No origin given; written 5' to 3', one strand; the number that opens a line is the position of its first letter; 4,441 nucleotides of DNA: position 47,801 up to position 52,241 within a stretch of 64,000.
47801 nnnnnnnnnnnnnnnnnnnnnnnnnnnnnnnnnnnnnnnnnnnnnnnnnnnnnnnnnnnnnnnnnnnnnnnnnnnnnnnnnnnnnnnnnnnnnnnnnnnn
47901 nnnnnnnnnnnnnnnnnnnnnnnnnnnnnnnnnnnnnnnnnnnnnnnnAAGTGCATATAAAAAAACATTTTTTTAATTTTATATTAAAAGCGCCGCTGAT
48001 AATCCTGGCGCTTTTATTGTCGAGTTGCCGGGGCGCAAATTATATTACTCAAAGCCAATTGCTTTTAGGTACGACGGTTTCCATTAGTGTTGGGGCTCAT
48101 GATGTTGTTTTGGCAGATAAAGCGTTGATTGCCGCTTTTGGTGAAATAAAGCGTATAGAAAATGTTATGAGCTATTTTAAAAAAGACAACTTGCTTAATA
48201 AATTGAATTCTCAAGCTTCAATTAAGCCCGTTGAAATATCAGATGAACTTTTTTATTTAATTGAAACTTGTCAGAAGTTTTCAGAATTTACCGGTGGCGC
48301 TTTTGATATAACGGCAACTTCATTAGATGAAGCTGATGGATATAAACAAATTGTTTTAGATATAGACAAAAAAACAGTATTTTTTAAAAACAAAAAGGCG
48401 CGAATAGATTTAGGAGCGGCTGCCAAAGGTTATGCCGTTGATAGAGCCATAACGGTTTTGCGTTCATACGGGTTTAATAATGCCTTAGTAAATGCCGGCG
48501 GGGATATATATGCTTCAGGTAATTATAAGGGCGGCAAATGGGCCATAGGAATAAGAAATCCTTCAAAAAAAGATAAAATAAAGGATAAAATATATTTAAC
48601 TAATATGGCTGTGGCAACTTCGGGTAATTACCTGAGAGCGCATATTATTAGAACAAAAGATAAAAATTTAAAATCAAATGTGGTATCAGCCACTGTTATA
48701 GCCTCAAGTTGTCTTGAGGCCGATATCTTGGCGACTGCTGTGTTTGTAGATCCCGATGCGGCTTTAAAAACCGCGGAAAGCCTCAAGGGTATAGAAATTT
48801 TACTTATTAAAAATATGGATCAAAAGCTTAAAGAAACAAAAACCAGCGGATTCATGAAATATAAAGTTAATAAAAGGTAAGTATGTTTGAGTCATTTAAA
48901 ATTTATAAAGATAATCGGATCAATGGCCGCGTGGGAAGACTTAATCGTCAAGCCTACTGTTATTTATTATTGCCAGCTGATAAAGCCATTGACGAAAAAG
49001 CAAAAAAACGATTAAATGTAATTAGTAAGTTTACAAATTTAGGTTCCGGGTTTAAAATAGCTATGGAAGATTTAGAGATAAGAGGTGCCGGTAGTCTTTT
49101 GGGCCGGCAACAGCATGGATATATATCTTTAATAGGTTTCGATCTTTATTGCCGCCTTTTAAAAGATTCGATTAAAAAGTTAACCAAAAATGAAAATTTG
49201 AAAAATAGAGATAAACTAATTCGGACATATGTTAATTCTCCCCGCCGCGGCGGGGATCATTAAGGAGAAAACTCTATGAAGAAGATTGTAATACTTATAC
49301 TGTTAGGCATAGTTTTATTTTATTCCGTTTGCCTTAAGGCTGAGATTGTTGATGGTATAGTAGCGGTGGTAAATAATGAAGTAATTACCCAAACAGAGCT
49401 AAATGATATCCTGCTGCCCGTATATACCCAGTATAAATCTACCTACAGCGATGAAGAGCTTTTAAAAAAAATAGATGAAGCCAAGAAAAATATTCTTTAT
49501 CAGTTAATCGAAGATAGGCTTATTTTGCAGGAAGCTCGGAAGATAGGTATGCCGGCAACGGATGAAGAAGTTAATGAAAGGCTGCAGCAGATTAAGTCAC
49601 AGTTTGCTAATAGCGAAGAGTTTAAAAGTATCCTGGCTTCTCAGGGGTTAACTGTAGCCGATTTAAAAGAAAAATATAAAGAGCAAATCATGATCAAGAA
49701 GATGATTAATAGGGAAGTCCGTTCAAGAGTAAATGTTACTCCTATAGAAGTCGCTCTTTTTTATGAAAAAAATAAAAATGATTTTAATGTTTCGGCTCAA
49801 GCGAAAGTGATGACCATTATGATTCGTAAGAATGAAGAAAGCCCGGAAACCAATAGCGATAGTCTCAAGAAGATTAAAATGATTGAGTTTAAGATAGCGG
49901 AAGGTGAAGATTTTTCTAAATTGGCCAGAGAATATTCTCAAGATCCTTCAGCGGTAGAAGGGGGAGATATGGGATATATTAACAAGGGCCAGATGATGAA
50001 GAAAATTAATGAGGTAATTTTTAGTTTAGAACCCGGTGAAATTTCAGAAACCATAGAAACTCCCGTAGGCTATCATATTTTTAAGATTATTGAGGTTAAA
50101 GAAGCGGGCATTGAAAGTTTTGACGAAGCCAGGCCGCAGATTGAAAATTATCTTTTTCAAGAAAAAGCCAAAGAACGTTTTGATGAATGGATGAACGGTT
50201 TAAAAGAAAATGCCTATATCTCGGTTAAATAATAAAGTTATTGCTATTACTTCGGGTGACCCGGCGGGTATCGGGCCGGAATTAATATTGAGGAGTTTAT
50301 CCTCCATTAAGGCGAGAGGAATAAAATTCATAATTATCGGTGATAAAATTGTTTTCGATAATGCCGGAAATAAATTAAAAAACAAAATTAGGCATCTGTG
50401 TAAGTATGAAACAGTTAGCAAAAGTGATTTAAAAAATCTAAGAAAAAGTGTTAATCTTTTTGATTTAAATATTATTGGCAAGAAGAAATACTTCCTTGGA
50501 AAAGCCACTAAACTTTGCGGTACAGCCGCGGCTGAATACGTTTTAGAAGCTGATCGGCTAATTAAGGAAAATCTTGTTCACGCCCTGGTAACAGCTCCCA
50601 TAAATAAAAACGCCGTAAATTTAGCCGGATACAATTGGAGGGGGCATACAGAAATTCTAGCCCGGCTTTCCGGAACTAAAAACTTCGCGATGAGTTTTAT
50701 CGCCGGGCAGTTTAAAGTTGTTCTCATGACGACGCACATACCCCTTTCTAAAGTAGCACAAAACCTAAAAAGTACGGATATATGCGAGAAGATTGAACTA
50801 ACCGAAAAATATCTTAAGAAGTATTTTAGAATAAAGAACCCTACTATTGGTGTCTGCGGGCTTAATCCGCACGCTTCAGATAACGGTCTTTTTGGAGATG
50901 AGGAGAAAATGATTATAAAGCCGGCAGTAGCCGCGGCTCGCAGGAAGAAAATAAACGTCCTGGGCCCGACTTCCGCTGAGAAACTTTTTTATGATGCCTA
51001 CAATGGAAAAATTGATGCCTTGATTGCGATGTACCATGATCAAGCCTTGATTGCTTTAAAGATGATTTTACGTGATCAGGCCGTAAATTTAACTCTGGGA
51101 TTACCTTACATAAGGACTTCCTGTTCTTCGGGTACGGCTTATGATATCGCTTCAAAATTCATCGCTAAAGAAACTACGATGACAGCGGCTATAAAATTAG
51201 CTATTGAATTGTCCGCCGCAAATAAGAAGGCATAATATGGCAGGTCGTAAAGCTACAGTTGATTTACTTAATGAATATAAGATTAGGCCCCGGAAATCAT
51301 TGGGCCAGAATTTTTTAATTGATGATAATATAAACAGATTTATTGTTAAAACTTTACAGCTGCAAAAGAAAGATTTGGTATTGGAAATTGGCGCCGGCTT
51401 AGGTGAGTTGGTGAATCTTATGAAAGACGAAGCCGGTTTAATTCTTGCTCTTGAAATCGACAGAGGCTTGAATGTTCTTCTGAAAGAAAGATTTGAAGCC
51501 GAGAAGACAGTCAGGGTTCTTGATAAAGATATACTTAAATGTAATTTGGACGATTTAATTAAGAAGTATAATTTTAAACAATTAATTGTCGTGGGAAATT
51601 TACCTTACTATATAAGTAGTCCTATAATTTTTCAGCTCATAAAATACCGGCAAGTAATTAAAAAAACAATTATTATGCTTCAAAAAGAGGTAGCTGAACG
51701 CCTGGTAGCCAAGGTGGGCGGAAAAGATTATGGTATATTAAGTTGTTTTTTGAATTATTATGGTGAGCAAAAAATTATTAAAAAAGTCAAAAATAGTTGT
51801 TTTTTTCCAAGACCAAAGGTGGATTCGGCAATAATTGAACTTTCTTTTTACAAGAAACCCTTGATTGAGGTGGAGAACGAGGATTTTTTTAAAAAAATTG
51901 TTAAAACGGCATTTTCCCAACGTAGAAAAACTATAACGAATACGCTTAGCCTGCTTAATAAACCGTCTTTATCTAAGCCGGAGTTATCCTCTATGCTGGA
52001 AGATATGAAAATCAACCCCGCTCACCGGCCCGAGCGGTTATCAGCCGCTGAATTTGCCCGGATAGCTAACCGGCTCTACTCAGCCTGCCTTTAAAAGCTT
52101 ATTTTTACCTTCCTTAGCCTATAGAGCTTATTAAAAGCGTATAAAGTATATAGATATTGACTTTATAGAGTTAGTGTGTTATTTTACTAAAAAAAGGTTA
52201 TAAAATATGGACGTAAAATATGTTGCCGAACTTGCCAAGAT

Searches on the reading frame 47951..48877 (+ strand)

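Call 47: search_protein_families(library=pfam, proteins=[window:47951-48877:+], max_evalue=0.00001)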
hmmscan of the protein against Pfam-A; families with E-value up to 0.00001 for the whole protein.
window:47951-48877:+ (309 aa): 1 family
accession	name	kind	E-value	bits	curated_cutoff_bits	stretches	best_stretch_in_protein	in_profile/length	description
PF02424.20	ApbE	-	8.4e-55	186.6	25.6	1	39-284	1-265/266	ApbE family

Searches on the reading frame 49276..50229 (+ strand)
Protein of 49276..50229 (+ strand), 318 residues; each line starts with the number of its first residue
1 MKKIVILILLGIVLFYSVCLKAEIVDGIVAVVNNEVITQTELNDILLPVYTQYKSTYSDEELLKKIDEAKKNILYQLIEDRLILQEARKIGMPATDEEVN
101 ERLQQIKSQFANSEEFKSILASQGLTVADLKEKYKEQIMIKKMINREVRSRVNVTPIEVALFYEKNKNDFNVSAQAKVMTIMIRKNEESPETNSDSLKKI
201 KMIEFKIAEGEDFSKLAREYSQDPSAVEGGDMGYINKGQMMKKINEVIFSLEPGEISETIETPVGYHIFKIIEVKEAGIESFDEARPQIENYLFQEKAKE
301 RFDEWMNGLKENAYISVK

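Call 47: search_protein_families(library=pfam, proteins=[window:49276-50229:+], max_evalue=0.00001)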
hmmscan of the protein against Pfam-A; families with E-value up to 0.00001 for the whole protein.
window:49276-50229:+ (318 aa): 6 families
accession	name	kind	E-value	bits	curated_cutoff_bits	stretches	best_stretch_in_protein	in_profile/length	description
PF13616.12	Rotamase_3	-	2.8e-25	89.6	22.5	1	172-274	12-115/116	PPIC-type PPIASE domain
PF00639.27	Rotamase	-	2.1e-22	80.3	21.7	1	181-272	2-96/97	PPIC-type PPIASE domain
PF13624.11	SurA_N_3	-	3e-20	73.1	27.2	1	5-143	13-161/162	SurA-like N-terminal domain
PF13145.12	Rotamase_2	-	8.1e-17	62.6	27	1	154-287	1-121/121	PPIC-type PPIASE domain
PF09312.16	SurA_N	-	2.4e-14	53.9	30.8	1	25-142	1-116/118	SurA N-terminal domain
PF13623.11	SurA_N_2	-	3.8e-12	46.7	28.5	1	4-112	12-132/145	SurA-like N-terminal domain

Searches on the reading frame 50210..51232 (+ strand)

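Call 47: search_protein_families(library=pfam, proteins=[window:50210-51232:+], max_evalue=0.00001)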
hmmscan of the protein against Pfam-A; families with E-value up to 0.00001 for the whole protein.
window:50210-51232:+ (341 aa): 1 family
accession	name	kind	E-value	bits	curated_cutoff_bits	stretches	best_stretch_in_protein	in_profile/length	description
PF04166.17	PdxA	-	1.1e-92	311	27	1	40-331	5-286/286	Pyridoxal phosphate biosynthetic protein PdxA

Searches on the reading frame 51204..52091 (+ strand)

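Call 47: search_protein_families(library=pfam, proteins=[window:51204-52091:+], max_evalue=0.00001)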
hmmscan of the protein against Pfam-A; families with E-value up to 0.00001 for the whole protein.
window:51204-52091:+ (296 aa): 1 family
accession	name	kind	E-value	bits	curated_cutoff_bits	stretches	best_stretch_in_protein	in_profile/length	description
PF00398.26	RrnaAD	-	3e-59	200.7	24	1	30-291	5-261/263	Ribosomal RNA adenine dimethylase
